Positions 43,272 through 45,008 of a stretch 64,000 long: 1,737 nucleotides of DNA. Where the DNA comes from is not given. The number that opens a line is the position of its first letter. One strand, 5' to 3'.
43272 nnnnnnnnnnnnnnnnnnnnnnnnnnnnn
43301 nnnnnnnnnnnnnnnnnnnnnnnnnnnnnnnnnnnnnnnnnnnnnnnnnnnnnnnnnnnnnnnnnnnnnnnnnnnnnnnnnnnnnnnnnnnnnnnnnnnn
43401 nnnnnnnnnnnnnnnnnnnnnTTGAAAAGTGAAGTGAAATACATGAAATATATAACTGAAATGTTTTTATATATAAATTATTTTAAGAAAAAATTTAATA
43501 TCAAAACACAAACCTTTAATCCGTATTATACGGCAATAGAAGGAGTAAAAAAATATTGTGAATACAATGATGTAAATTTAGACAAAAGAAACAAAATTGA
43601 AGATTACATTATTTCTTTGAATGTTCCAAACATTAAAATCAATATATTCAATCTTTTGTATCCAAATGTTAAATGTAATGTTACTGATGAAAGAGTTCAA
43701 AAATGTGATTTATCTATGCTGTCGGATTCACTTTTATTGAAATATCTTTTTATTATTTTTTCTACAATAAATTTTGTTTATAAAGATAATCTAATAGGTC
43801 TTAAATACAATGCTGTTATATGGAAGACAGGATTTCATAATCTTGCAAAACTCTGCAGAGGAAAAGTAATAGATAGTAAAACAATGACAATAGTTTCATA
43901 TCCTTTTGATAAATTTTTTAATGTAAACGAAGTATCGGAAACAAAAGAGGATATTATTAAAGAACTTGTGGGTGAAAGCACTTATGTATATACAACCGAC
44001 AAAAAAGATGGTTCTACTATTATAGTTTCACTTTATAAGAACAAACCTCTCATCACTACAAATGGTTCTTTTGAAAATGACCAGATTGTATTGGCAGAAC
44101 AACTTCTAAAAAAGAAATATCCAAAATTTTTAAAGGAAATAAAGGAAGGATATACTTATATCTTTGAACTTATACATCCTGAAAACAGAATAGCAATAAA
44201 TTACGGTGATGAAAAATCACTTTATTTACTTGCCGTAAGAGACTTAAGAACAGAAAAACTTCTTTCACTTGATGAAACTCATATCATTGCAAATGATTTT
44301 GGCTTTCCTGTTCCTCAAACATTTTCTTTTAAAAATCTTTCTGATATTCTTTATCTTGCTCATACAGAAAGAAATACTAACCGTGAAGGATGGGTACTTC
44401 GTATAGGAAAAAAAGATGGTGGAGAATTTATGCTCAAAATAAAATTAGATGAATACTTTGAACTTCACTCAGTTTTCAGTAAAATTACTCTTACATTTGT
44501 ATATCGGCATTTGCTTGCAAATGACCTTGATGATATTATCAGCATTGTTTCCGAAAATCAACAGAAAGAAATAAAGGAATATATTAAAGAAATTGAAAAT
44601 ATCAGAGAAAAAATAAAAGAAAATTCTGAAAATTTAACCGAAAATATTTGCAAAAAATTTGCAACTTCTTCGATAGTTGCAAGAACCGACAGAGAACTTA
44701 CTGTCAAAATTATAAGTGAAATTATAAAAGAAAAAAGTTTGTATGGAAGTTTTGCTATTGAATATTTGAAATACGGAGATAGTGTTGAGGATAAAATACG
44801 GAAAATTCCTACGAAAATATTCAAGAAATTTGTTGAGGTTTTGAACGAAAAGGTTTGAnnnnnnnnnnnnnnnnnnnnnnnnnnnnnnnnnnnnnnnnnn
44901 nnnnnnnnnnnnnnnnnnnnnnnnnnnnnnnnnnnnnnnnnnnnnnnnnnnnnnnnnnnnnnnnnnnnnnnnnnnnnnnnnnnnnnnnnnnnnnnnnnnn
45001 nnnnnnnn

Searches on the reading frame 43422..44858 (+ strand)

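Call 10: search_protein_families(library=pfam, proteins=[window:43422-44858:+], max_evalue=0.001)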
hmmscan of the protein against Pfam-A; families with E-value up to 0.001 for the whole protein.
window:43422-44858:+ (478 aa): 2 families
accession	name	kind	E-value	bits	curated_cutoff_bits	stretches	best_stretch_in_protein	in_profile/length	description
PF09511.15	RNA_lig_T4_1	-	2.8e-30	106.3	28.3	1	145-344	2-224/227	RNA ligase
PF09414.15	RNA_ligase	-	1.1e-06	29.3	27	1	189-341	3-171/171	RNA ligase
